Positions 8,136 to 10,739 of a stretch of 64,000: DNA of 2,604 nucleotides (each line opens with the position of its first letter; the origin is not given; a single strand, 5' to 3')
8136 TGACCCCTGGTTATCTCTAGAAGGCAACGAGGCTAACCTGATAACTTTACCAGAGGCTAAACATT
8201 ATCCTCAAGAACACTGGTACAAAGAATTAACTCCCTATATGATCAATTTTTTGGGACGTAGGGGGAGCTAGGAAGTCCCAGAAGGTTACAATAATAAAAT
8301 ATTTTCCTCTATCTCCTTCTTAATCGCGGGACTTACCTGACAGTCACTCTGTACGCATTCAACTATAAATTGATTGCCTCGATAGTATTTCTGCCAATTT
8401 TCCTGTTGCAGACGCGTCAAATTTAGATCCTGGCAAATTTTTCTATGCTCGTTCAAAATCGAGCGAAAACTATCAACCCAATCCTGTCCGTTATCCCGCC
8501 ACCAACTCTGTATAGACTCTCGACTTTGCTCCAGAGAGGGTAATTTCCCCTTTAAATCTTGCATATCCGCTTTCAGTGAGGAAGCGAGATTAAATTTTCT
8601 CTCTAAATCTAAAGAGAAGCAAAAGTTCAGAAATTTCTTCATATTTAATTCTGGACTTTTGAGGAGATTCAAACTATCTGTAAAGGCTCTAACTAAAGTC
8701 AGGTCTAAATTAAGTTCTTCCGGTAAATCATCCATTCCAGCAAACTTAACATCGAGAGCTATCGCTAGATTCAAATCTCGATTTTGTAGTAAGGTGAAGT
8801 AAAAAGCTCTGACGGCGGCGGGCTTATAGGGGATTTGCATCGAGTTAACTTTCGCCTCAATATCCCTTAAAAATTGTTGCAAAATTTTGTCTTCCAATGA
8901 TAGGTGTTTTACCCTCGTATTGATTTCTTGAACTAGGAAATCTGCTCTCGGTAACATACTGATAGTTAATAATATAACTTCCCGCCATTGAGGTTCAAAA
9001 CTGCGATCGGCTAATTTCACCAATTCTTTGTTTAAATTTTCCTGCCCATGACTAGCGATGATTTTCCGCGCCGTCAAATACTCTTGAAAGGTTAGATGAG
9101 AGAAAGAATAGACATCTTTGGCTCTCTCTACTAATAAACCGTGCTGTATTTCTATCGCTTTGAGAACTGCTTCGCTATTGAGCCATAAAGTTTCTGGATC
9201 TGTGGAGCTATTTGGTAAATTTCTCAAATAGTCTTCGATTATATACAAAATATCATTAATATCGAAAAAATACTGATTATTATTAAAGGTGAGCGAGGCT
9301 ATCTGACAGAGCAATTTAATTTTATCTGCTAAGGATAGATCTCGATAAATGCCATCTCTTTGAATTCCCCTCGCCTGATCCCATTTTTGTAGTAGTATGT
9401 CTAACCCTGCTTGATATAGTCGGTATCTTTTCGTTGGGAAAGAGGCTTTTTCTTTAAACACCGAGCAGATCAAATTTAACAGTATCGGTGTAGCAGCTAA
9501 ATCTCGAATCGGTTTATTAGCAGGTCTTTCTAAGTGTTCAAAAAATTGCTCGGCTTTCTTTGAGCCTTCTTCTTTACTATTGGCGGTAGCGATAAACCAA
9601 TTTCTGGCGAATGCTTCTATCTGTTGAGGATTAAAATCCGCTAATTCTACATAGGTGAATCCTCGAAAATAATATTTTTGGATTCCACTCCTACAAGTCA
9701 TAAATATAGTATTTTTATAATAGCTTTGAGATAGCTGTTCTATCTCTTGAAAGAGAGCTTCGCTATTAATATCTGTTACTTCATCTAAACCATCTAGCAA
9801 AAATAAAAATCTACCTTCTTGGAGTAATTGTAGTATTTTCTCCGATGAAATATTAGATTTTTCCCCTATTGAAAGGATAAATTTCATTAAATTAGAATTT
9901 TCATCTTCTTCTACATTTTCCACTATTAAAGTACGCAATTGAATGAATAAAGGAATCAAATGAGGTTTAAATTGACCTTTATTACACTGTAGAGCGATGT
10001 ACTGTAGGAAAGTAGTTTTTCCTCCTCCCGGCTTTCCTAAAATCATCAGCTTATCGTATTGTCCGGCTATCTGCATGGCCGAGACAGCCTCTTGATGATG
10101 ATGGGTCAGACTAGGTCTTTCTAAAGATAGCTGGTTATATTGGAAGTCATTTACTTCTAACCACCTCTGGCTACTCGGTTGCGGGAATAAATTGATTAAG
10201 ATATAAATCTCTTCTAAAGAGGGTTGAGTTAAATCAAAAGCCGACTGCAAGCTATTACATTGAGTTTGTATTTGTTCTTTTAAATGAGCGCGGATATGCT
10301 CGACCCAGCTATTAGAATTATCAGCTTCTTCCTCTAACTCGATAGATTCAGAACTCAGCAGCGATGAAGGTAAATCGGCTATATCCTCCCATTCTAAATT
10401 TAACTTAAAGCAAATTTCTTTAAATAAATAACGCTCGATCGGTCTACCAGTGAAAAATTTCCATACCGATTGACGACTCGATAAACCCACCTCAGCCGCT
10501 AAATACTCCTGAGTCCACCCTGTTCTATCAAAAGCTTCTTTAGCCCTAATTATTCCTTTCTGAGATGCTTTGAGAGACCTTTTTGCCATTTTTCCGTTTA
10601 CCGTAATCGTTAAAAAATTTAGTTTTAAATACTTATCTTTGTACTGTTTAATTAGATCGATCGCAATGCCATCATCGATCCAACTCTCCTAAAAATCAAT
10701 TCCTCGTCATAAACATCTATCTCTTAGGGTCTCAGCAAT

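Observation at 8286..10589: HTH-NACHT STAND NTPase without C-terminal repeats (bacterial NACHT, possible antiphage sensor)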

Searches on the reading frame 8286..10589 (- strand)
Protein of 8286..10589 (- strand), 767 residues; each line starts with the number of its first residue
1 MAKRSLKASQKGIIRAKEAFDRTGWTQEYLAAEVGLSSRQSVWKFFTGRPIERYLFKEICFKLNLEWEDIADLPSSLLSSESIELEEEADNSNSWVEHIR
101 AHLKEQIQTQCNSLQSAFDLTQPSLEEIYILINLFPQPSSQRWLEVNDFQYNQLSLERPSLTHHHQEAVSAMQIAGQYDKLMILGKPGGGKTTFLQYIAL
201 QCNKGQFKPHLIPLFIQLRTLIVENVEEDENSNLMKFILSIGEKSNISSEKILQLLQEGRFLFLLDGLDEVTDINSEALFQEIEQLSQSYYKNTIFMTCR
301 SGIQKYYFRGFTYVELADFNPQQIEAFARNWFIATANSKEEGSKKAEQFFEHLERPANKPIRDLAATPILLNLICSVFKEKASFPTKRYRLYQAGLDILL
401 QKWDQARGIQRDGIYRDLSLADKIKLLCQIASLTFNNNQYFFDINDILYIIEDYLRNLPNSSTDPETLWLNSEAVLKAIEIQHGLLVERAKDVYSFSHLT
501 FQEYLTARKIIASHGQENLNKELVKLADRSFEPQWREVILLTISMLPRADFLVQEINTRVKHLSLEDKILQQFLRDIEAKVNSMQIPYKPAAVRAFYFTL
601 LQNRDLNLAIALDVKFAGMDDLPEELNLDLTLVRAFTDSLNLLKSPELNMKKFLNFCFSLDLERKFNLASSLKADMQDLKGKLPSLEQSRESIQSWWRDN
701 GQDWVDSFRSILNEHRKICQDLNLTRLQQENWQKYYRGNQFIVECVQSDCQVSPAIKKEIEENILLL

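Call 6: search_protein_families(library=pfam, proteins=[window:8286-10589:-], max_evalue=1)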
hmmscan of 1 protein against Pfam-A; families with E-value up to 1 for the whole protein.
window:8286-10589:- (767 aa): 10 families
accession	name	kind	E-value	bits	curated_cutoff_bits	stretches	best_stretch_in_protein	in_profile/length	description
PF22727.1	NCH2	-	7.8e-28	96.9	27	1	672-766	1-95/96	NACHT C-terminal Helical domain 2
PF05729.18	NACHT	-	2.6e-16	60.3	26.7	1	181-334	3-166/167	NACHT domain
PF00931.28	NB-ARC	-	0.00011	22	23.5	1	177-301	17-137/248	NB-ARC domain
PF20720.3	nSTAND3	-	0.00072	19.7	27.2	1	169-210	8-49/155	Novel STAND NTPase 3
PF24883.2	NPHP3_N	-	0.0014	19.3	24.8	1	250-300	114-164/164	Nephrocystin 3, N-terminal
PF00620.32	RhoGAP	-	0.013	15.8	24.5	1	406-461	13-70/148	RhoGAP domain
PF13401.12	AAA_22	-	0.02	15.6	27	1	181-288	8-109/130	AAA domain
PF13245.12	AAA_19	-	0.18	12.4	25.1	0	172-204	5-37/134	AAA domain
PF25199.1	nSTAND_NTPase5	-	0.19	12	34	0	173-203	36-66/145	Novel STAND NTPase 5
PF25165.1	DUF7828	-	0.19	11.9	25.7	1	83-116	37-70/87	Domain of unknown function (DUF7828)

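Call 7: search_protein_families(library=padloc, proteins=[window:8286-10589:-], max_evalue=1)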
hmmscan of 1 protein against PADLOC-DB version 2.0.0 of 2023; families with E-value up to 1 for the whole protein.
window:8286-10589:- (767 aa): 3 families
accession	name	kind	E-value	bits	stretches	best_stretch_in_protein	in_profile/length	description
PDLC05051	PDC-S60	-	1.8e-12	44.2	1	162-510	372-697/1027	-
PDLC02196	IetA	-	0.0019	15.7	1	88-202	34-146/374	-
PDLC03924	MkoC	-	0.0073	12.4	1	94-198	178-286/1136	-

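Call 8: search_protein_families(library=ncbifam, proteins=[window:8286-10589:-], max_evalue=1)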
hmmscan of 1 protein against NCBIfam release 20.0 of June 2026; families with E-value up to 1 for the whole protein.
window:8286-10589:- (767 aa): 3 families
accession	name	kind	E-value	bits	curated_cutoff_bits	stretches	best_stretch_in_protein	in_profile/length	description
NF058535.1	antiphage_EruA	equivalog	1.5e-09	36.6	1000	2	257-402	67-209/1318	NACHT domain-containing antiphage protein EruA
NF000355.4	ribo_prot_ABC_F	equivalog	0.027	13.4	380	1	176-204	337-365/499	ribosomal protection-like ABC-F family protein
TIGR01448.2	helicase_RecD2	equivalog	0.1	10.7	500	1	109-200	267-353/713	SF1B family DNA helicase RecD2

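Call 10: find_homologous_proteins(query=window:8286-10589:-)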
Query window:8286-10589:- (767 aa): 5207 proteins with E <= 0.001 among 8000 candidates; the best 120 are listed.
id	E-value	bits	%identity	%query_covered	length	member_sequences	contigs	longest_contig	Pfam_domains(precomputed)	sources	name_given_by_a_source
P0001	0.0e+0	1720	100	100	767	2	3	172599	PF05729.19,PF22727.2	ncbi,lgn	-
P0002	0.0e+0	1078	63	100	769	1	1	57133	PF05729.19,PF22727.2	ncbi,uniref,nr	ncbi:histidine kinase [Aphanothece hegewaldii CCALA 016]|uniref:Histidine kinase n=1 Tax=Aphanothece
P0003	0.0e+0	1014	59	100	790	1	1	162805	PF05729.19,PF22727.2,PF20720.4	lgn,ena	-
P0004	0.0e+0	1014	59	100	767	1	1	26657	PF24883.3,PF05729.19,PF22727.2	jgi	jgi:predicted NACHT family NTPase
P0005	0.0e+0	1013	60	100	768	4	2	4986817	PF24883.3,PF05729.19,PF22727.2,PF20720.4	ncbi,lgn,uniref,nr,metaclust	ncbi:MAG: NACHT domain-containing NTPase [Hydrococcus sp. C42_A2020_068]|uniref:NACHT domain-contain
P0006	1.7e-296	1003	60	100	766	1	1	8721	PF05729.19,PF22727.2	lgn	-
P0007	3.2e-294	996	57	100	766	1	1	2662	PF24883.3,PF05729.19,PF22727.2,PF20720.4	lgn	-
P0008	5.6e-292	989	57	100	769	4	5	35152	PF24883.3,PF05729.19,PF22727.2,PF20720.4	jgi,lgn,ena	jgi:predicted NACHT family NTPase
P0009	1.9e-291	987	59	98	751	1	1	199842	PF24883.3,PF05729.19,PF00004.36,PF22727.2,PF20720.4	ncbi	-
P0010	7.8e-291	985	58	100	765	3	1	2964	PF24883.3,PF05729.19,PF22727.2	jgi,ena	-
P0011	1.2e-287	974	57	100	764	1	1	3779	PF05729.19,PF22727.2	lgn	-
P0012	6.9e-287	972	59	100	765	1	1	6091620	PF05729.19,PF22727.2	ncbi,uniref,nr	ncbi:NACHT domain-containing protein [Gloeothece verrucosa]|uniref:Transcriptional regulator, XRE fa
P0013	6.9e-287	972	57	100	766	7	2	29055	PF24883.3,PF05729.19,PF22727.2,PF20720.4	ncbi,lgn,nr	ncbi:MAG: NACHT domain-containing NTPase [Hydrococcus sp. RU_2_2]|nr:NACHT domain-containing NTPase 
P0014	1.8e-269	914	54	100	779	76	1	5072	PF24883.3,PF05729.19,PF22727.2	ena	-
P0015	1.1e-268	911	56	100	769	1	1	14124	PF24883.3,PF05729.19,PF22727.2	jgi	jgi:predicted NACHT family NTPase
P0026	1.6e-258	878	78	65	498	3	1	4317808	PF05729.19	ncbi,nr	ncbi:MAG: hypothetical protein N5P05_001535 [Chroococcopsis gigantea SAG 12.99]|nr:hypothetical prot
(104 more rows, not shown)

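Call 13: find_related_loci(query=A1, collection=genome_contigs, flank=8000)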
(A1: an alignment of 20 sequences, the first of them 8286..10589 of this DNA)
Query A1 (767 aa) in genome_contigs; peptide patterns used: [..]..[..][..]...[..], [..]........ (x = any residue, [..] = any of these).
599 stretches matched a pattern (row limit reached: there are more); 588 encode a relative of the query (tblastn E <= 1e-3); the best 80 are kept; 80 distinct loci.
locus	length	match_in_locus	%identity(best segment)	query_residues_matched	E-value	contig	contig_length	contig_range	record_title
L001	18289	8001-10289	60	1-766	0e+0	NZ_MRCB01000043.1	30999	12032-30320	Hydrococcus rivularis NIES-593 NIES-593_Scaffold_43, whole genome shotgun sequence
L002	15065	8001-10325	55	1-765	0e+0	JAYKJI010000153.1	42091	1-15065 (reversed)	MAG: Snowella sp. isolate 881055 NODE_14385972, whole genome shotgun sequence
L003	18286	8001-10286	55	1-765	0e+0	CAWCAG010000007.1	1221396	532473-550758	MAG: uncultured cyanobacterium isolate MFD03250.bin.1.162 genome assembly, contig: contig_4227, whole genome shotgun seq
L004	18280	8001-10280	54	1-765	0e+0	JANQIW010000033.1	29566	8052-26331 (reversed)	MAG: Prochloraceae cyanobacterium PL24a_bin.78 k99_5618085, whole genome shotgun sequence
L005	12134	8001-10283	51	1-767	0e+0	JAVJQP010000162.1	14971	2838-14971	MAG: Coleofasciculus sp. D1-CHI-01 k141_40997, whole genome shotgun sequence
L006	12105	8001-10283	51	1-767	0e+0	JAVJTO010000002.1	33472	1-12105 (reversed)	MAG: Coleofasciculus sp. B1-GNL1-01 k141_6984, whole genome shotgun sequence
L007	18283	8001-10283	51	1-767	0e+0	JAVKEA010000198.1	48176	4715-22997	MAG: Coleofasciculus sp. E2-BRE-01 k141_34928, whole genome shotgun sequence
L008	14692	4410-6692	51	1-765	0e+0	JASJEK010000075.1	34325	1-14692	MAG: Xenococcaceae cyanobacterium MO_234.B1 MO_234.c_510, whole genome shotgun sequence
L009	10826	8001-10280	49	1-765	0e+0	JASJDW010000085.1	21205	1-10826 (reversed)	MAG: Crocosphaera sp. isolate MO_192.B18 MO_192.c_1164, whole genome shotgun sequence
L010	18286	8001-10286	50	1-765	0e+0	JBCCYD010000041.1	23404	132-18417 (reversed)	MAG: Cyanobacteria bacterium P01_F01_bin.143 k141_1472836_length_23404_cov_12.7286, whole genome shotgun sequence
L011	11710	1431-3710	50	1-763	0e+0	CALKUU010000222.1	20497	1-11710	MAG: uncultured Xenococcaceae cyanobacterium isolate R4_Bin_Bin_117_1 genome assembly, contig: c_000002945426, whole gen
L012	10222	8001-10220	50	1-745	0e+0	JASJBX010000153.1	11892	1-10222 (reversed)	MAG: Crocosphaera sp. isolate MO_133.B10 MO_133.c_2441, whole genome shotgun sequence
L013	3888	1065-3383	49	1-766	0e+0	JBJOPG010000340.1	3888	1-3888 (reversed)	MAG: Cyanobacteriota bacterium isolate watershed3_2019_sw_WHONDRS-S19S_0084_F_bin.1 scaffold_1115, whole genome shotgun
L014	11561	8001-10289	49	1-766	0e+0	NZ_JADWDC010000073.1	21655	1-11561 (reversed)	Waterburya agarophytonicola KI4 NODE_470_length_21655_cov_246.919074, whole genome shotgun sequence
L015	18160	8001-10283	50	1-766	0e+0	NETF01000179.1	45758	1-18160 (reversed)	Unicellular cyanobacterium SU3 NODE_55_length_45758_cov_86.4155_comp, whole genome shotgun sequence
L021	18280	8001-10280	47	1-761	0e+0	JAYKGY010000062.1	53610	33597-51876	MAG: Snowella sp. isolate 1321072 NODE_28405503, whole genome shotgun sequence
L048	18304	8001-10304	43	1-766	0e+0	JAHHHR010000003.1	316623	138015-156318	MAG: Nostoc desertorum CM1-VF14 scaffold_69_c1, whole genome shotgun sequence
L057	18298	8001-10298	41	1-767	0e+0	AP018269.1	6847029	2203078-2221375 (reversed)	Cylindrospermum sp. NIES-4074 DNA, nearly complete genome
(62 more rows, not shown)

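Call 17: search_protein_families(library=pfam, proteins=[L009:4846-7578:-, L009:3912-4838:-, L008:345-3905:+, L008:3892-4395:+, L057:2982-5807:+, L057:5827-7038:+, L057:10844-12220:+, L048:6326-7360:-, L048:10932-12992:+, L004:10334-13075:+], max_evalue=0.00001)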
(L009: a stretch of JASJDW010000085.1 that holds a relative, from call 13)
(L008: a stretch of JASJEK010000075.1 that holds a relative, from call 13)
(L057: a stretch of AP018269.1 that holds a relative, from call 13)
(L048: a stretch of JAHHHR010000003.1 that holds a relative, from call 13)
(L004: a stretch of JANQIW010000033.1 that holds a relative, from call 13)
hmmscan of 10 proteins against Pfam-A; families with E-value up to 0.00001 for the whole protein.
L009:4846-7578:- (910 aa): 5 families
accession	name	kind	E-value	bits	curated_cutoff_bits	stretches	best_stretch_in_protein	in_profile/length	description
PF00072.30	Response_reg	-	2.8e-46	156.7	30.2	2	669-781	1-110/111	Response regulator receiver domain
PF02518.31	HATPase_c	-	4.2e-31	108.1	26.4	1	380-501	1-109/111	Histidine kinase-, DNA gyrase B-, and HSP90-like ATPase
PF00512.31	HisKA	-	4.5e-20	71.9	26.9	1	268-332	1-65/66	His Kinase A (phospho-acceptor) domain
PF01627.28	Hpt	-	5e-13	49.5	24.6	1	816-891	6-81/84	Hpt domain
PF23198.2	PDE8A_N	-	6.6e-07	29.8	29.6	0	683-764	27-111/147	PDE8A-like, N-terminal domain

L009:3912-4838:- (308 aa): 2 families
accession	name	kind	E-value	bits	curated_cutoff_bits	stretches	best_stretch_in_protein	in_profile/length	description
PF00072.30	Response_reg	-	1.2e-28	99.9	30.2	1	13-124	1-110/111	Response regulator receiver domain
PF01590.32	GAF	-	3.3e-10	41.1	22.4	1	167-301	2-131/133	GAF domain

L008:345-3905:+ (1186 aa): 8 families
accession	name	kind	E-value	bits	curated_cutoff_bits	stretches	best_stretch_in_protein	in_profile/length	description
PF00072.30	Response_reg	-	1.7e-28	99.4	30.2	1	929-1039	1-110/111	Response regulator receiver domain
PF02518.31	HATPase_c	-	3.6e-27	95.4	26.4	1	768-898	2-107/111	Histidine kinase-, DNA gyrase B-, and HSP90-like ATPase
PF00512.31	HisKA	-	2.6e-22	79.1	26.9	1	655-720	1-66/66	His Kinase A (phospho-acceptor) domain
PF01590.32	GAF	-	7e-20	72.4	22.4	1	478-619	2-133/133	GAF domain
PF01627.28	Hpt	-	3.5e-15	56.4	24.6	1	1094-1173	2-81/84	Hpt domain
PF00498.31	FHA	-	1e-14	55.2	20.7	1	37-111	1-67/67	FHA domain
PF13185.12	GAF_2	-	2.4e-07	31.4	28.6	0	534-619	55-135/136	GAF domain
PF13492.12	GAF_3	-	8.8e-07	29.8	27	0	478-619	2-127/129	GAF domain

L008:3892-4395:+ (167 aa): 1 family
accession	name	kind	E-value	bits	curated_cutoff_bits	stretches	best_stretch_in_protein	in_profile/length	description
PF00072.30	Response_reg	-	5e-28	97.9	30.2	1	12-122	1-109/111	Response regulator receiver domain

L057:2982-5807:+ (941 aa): 8 families
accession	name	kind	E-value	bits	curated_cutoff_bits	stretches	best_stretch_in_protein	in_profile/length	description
PF13426.13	PAS_9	-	9.7e-57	190.1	27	3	464-568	3-103/103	PAS domain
PF08447.18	PAS_3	-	4.8e-53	177.8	25.6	3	606-691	2-88/89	PAS fold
PF00989.32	PAS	-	2.5e-36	124.6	22.6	3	454-566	3-113/113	PAS fold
PF08448.16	PAS_4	-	6.3e-34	117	23.1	2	475-571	15-110/110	PAS fold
PF02518.31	HATPase_c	-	9.1e-28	97.4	26.4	1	832-940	2-110/111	Histidine kinase-, DNA gyrase B-, and HSP90-like ATPase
PF13188.13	PAS_8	-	1.1e-20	73.2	21.8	1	457-509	6-53/65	PAS domain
PF00512.31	HisKA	-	1.1e-12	48.2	26.9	1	719-784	2-64/66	His Kinase A (phospho-acceptor) domain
PF00571.33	CBS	-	4.8e-09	36.9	24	0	20-65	8-55/57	CBS domain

L057:5827-7038:+ (403 aa): 2 families
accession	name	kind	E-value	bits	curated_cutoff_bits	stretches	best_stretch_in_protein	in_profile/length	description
PF00563.25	EAL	-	3.3e-77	259.5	31.3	1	159-385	11-236/236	EAL domain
PF00072.30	Response_reg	-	5.2e-27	94.6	30.2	1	4-115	1-110/111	Response regulator receiver domain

L057:10844-12220:+ (458 aa): 2 families
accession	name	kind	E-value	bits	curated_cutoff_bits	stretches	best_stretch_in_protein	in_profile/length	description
PF07995.17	GSDH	-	9.5e-20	71.6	25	1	114-374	1-276/332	Glucose / Sorbosone dehydrogenase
PF23500.1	DUF7133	-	7.3e-14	52.3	27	1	134-374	57-290/385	Domain of unknown function (DUF7133)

L048:6326-7360:- (344 aa): 4 families
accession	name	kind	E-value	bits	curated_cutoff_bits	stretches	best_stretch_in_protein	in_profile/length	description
PF01370.27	Epimerase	-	2.1e-45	155.5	20.9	1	6-239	1-240/240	NAD dependent epimerase/dehydratase family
PF16363.11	GDP_Man_Dehyd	-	9.8e-18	65.1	27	1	7-247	1-258/332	GDP-mannose 4,6 dehydratase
PF04321.23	RmlD_sub_bind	-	1.8e-13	50.6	27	1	4-203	1-178/287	RmlD substrate binding domain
PF01073.25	3Beta_HSD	-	5.1e-13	49.1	22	1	7-175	1-184/280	3-beta hydroxysteroid dehydrogenase/isomerase family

L048:10932-12992:+ (686 aa): 8 families
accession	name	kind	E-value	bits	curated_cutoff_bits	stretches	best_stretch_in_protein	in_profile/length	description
PF00535.33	Glycos_transf_2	-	1.6e-32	113.2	23.3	1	317-474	1-167/168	Glycosyl transferase family 2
PF13641.12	Glyco_tranf_2_3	-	2.7e-24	86.9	27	1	314-524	1-224/230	Glycosyltransferase like family 2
PF13632.12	Glyco_trans_2_3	-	1.2e-14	55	27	1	392-628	1-193/198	Glycosyl transferase family group 2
PF13506.12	Glyco_transf_21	-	2.4e-11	43.9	21.7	1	384-522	25-167/174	Glycosyl transferase family 21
PF02836.23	Glyco_hydro_2_C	-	3.4e-11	43.3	21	1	22-242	1-223/302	Glycosyl hydrolases family 2, TIM barrel domain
PF10111.15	Glyco_tranf_2_2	-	3.9e-10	40.1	27.3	1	317-408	1-100/276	Glycosyltransferase like family 2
PF03198.20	Glyco_hydro_72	-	1.1e-09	38.5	25.9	1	18-269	8-283/314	Glucanosyltransferase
PF02709.20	Glyco_transf_7C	-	5.7e-06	26.3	23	0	457-506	17-67/78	N-terminal domain of galactosyltransferase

L004:10334-13075:+ (913 aa): 5 families
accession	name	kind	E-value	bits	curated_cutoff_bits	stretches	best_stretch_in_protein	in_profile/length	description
PF00072.30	Response_reg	-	1.1e-47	161.2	30.2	2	666-777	1-110/111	Response regulator receiver domain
PF02518.31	HATPase_c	-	7.4e-29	100.9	26.4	1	377-496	1-107/111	Histidine kinase-, DNA gyrase B-, and HSP90-like ATPase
PF00512.31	HisKA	-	8.1e-25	87.1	26.9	1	266-330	2-66/66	His Kinase A (phospho-acceptor) domain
PF13675.11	PilJ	-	1.1e-14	54.9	26.6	1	41-145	3-100/114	Type IV pili methyl-accepting chemotaxis transducer N-term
PF01627.28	Hpt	-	9.6e-12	45.4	24.6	1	820-902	1-83/84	Hpt domain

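Call 18: list_cluster_members(proteins=[P0001])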
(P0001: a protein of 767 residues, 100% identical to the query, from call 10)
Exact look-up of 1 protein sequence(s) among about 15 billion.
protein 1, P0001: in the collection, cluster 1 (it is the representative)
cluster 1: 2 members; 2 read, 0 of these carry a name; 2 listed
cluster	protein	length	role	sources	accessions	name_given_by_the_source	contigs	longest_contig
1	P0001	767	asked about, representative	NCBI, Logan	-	-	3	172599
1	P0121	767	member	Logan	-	-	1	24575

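Call 21: search_dna_similar(query=window:8286-10589:-, collection=plasmids, mode=protein, max_rows=30)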
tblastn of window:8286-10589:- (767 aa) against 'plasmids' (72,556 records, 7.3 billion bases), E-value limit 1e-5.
Records with a match: 138; places in all: 167; records where one place covers at least 80% of the query: 29.
Best place of each record, by identity: <60% 138.
By first word of the organism name: Nostoc 23; Streptomyces 19; Bacillus 16; Acaryochloris 8; Escherichia 8; Synechocystis 5; Calothrix 5; Tolypothrix 5; Leptolyngbya 4; Picosynechococcus 4; and 33 more.
By predicted mobility (MOB-suite, as given by PLSDB): non-mobilizable 85; mobilizable 30; conjugative 23.
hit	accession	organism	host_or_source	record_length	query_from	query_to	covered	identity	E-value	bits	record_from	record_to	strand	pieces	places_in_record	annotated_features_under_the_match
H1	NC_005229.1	Synechocystis sp. PCC 6803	-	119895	1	766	100%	43.1%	0e+0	604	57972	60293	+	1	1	NACHT domain-containing NTPase | response regulator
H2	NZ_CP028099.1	Synechocystis sp. IPPAS B-1465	axenic culture,Synechocystis sp. GT-L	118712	1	766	100%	43.1%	0e+0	604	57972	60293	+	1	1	NACHT domain-containing NTPase | response regulator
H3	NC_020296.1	Synechocystis sp. PCC 6803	-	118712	1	766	100%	43.1%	0e+0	604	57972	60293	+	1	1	NACHT domain-containing NTPase | response regulator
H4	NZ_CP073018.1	Synechocystis sp. PCC 6803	cell culture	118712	1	766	100%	43.1%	0e+0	604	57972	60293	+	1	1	NACHT domain-containing NTPase | response regulator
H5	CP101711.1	Synechocystis sp. B12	cell culture,mangrove water from the ...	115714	1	766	100%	43.1%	1e-163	627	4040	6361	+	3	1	NACHT domain-containing protein | hypothetical protein (x2) | response regulator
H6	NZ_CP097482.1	Chroococcidiopsis sp. CCNUC1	cell culture,soil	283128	1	766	100%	41.0%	4e-173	559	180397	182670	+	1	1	NACHT domain-containing NTPase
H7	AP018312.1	Aulosira laxa NIES-50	-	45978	1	766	100%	40.3%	1e-168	546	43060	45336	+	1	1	hypothetical protein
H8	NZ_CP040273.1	Nostoc sp. C052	Blasia pusilla,pure culture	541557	1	766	100%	39.7%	1e-161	526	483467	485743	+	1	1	NACHT domain-containing NTPase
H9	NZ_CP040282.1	Nostoc sp. C057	Phaeoceros,pure culture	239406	1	766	100%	39.4%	4e-156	510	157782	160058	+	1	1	NACHT domain-containing NTPase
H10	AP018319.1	Nostoc sp. HK-01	-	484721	1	765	100%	39.3%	2e-155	508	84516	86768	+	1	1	hypothetical protein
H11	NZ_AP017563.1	Pseudanabaena sp. ABRG5-3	-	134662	1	766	100%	39.2%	2e-164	534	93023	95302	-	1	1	NACHT domain-containing NTPase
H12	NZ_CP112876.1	Pseudanabaena galeata CCNP1313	-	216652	1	766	100%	39.2%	2e-163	531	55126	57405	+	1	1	NACHT domain-containing NTPase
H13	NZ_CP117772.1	Nostoc sp. UHCC 0926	whole organism,lichen surface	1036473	1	766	100%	39.0%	6e-161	524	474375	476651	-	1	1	none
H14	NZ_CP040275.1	Nostoc sp. C052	Blasia pusilla,pure culture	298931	1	766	100%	38.9%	2e-160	522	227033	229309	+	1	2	NACHT domain-containing NTPase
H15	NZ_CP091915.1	Nostoc sp. UHCC 0870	cell culture,Brackish water, ...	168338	1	766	100%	38.8%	7e-161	524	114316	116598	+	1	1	NACHT domain-containing NTPase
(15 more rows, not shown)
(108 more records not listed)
